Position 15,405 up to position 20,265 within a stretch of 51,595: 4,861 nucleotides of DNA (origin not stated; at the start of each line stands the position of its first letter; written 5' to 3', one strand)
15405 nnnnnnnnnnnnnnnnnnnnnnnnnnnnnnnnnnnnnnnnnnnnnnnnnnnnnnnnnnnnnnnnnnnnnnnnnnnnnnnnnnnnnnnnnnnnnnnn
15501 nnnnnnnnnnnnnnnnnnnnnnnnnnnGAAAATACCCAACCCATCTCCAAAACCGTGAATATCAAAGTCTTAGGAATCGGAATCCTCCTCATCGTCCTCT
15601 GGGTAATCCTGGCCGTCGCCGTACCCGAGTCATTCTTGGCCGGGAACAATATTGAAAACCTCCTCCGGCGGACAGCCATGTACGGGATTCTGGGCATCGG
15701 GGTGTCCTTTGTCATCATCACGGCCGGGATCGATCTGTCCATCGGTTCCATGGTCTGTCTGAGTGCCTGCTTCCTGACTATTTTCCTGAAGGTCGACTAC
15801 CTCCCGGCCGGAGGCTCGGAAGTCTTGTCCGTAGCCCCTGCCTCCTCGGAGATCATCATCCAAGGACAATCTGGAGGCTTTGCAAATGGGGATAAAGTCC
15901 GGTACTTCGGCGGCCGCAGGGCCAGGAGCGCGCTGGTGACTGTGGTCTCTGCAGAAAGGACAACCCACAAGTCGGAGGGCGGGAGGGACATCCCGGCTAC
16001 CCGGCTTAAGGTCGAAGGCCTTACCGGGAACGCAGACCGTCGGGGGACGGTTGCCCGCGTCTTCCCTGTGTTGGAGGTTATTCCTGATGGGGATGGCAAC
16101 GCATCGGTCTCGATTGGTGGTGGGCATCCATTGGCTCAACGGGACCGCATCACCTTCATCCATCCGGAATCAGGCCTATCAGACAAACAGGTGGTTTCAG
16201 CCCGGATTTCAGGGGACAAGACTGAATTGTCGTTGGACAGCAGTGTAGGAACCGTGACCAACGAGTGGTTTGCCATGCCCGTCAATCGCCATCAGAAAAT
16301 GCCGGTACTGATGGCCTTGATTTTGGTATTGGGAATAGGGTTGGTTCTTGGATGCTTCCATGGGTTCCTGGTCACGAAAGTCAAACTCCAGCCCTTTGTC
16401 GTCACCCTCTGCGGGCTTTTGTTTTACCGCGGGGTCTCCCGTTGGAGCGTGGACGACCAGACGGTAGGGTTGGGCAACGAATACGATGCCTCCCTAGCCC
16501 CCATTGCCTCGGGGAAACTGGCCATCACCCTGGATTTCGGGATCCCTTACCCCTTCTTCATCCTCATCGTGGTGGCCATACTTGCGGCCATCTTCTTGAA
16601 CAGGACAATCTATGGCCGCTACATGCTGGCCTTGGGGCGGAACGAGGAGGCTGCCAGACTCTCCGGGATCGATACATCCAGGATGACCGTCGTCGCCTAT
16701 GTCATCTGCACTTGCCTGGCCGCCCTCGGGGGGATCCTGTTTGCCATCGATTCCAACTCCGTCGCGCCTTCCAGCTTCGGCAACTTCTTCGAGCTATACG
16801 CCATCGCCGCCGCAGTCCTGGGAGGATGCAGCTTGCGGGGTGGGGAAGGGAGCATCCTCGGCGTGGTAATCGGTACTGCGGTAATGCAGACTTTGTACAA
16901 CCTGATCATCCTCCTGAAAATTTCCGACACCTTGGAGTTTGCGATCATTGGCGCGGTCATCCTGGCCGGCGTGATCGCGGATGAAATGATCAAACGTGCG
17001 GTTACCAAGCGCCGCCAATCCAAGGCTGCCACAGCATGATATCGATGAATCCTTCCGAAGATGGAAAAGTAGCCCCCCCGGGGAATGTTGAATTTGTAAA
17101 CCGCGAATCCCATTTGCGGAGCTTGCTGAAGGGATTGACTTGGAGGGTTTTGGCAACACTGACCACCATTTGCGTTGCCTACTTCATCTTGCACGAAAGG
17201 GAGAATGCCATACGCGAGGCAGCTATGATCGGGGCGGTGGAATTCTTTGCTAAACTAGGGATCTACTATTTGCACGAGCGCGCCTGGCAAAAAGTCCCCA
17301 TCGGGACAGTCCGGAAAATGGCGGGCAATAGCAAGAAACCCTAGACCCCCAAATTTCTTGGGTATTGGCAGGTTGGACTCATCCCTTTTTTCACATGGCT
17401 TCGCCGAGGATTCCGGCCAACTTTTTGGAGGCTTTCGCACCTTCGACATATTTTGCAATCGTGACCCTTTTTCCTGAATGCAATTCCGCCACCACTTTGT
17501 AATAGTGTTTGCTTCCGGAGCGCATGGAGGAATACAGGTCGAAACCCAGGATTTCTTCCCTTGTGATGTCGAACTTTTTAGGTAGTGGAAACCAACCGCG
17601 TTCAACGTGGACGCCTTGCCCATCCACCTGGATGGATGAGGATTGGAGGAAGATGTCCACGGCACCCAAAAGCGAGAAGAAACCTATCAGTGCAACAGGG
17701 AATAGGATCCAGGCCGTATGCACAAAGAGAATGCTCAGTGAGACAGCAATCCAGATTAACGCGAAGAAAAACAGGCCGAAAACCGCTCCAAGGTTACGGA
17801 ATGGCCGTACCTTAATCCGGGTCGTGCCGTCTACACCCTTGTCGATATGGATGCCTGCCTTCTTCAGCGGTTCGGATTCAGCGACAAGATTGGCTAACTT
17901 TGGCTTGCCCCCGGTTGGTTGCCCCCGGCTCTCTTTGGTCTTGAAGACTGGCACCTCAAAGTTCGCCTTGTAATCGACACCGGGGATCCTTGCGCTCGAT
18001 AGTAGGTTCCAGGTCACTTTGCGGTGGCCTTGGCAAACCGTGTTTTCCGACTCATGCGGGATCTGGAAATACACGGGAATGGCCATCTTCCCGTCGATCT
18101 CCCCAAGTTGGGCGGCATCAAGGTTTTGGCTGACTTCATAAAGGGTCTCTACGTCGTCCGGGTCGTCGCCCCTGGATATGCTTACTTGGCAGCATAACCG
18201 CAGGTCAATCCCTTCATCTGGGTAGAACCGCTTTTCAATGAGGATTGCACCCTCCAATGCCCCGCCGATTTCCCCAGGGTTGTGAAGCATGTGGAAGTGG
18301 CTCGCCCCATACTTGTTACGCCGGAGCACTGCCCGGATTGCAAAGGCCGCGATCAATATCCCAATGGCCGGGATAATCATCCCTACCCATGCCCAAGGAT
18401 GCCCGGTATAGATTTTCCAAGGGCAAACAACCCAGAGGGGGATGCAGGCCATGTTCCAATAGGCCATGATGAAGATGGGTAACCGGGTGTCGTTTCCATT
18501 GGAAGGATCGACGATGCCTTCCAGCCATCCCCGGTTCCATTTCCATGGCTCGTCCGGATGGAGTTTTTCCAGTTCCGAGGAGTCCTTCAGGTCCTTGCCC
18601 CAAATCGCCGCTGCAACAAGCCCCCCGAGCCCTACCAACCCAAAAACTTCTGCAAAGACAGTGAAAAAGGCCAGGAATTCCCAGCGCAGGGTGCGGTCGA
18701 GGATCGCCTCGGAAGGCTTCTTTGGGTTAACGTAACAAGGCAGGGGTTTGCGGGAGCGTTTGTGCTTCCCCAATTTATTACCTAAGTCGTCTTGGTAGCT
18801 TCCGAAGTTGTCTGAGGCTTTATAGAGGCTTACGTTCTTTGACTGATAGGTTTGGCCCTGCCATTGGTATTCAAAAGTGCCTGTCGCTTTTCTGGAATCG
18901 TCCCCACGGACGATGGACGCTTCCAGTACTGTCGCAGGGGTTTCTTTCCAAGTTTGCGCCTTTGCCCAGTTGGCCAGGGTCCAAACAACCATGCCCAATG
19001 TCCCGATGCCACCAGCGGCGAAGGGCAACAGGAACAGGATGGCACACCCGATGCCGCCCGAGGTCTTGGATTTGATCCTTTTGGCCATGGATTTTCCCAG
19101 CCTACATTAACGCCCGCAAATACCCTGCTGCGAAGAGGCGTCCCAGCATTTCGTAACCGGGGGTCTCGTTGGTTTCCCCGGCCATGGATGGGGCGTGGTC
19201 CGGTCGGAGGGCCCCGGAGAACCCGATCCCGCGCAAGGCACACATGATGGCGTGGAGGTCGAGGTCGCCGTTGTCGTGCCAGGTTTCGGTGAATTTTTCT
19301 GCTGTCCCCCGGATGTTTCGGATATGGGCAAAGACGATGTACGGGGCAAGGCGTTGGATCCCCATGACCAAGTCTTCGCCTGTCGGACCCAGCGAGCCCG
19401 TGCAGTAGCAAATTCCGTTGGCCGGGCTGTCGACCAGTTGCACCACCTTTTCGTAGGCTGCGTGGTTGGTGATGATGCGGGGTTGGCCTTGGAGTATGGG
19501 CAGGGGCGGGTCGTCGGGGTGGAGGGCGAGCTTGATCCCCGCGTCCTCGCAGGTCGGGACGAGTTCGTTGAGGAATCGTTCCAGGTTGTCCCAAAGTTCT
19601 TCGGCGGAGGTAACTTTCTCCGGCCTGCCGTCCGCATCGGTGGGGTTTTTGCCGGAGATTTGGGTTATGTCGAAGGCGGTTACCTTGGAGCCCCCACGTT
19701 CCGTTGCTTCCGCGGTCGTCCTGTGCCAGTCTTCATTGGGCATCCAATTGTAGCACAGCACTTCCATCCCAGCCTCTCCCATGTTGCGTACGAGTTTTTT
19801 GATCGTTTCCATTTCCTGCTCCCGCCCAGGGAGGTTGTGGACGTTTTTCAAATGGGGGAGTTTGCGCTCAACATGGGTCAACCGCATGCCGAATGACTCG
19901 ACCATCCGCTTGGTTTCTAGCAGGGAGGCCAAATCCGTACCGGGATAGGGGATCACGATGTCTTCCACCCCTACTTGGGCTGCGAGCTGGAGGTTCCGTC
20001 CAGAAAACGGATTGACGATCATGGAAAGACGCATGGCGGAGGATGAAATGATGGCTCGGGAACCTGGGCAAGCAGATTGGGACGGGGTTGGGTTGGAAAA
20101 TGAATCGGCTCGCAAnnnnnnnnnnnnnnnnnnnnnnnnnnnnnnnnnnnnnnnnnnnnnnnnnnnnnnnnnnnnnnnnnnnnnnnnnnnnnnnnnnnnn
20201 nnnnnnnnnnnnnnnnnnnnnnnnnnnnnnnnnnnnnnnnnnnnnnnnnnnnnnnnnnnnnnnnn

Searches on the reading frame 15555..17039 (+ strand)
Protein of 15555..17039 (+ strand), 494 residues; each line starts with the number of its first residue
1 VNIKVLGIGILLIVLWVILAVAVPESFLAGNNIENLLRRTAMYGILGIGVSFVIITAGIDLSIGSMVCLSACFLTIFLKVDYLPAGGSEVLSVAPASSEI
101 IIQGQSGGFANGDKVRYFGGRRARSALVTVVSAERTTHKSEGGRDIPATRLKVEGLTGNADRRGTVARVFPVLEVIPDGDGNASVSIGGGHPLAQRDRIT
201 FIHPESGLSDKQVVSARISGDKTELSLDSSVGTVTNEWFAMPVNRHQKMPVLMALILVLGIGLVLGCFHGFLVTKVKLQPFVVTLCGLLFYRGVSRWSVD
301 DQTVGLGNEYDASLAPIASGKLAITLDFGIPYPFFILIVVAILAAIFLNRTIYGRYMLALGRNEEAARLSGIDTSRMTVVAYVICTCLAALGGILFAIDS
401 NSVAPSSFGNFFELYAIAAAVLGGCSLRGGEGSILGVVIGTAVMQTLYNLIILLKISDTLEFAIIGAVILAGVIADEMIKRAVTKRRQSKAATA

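Call 84: search_protein_families(library=pfam, proteins=[window:15555-17039:+], max_evalue=0.0001)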
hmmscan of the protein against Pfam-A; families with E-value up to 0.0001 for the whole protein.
window:15555-17039:+ (494 aa): 1 family
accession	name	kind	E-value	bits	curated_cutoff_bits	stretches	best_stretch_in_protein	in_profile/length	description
PF02653.21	BPD_transp_2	-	2.1e-40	139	26.8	2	241-471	54-267/269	Branched-chain amino acid transport system / permease component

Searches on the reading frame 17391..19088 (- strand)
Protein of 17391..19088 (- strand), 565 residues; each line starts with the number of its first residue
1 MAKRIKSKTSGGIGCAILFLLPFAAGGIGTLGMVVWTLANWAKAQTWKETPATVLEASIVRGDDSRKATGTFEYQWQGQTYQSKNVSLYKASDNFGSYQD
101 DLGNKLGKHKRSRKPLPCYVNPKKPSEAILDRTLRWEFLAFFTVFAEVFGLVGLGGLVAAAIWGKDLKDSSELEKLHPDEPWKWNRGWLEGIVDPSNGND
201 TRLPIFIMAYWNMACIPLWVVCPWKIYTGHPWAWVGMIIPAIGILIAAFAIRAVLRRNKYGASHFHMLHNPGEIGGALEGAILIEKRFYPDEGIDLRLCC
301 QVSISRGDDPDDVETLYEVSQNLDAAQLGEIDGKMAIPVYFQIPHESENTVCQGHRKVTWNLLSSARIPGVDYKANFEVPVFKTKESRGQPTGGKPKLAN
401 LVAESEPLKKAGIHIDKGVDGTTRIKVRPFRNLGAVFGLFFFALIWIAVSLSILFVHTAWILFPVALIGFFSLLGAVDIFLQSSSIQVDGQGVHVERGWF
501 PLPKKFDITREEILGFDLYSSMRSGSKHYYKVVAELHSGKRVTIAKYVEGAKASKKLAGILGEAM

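Call 84: search_protein_families(library=pfam, proteins=[window:17391-19088:-], max_evalue=0.0001)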
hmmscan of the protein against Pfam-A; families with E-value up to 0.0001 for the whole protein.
window:17391-19088:- (565 aa): 1 family
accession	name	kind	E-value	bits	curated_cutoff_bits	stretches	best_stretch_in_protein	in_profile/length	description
PF12158.14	DUF3592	-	1e-08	36.1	25.3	1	50-133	1-82/84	Domain of unknown function (DUF3592)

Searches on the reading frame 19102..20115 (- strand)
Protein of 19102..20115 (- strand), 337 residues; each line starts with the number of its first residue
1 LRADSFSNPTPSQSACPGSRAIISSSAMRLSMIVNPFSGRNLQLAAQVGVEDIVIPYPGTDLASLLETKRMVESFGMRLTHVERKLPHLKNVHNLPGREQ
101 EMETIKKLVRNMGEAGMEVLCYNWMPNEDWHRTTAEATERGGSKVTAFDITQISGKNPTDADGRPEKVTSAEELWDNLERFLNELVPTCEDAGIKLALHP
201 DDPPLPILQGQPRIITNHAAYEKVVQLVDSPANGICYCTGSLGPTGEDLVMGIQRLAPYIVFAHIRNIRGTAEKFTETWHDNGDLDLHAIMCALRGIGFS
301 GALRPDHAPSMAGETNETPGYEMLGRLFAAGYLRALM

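Call 84: search_protein_families(library=pfam, proteins=[window:19102-20115:-], max_evalue=0.0001)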
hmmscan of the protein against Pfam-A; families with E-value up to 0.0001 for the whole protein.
window:19102-20115:- (337 aa): 2 families
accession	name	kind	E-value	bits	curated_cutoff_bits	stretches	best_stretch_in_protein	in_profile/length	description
PF03786.19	UxuA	-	2.5e-73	247.3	23.7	2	169-336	175-346/352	D-mannonate dehydratase (UxuA)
PF01261.30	AP_endonuc_2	-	6.2e-11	42.9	31.1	1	101-303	26-225/249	Xylose isomerase-like TIM barrel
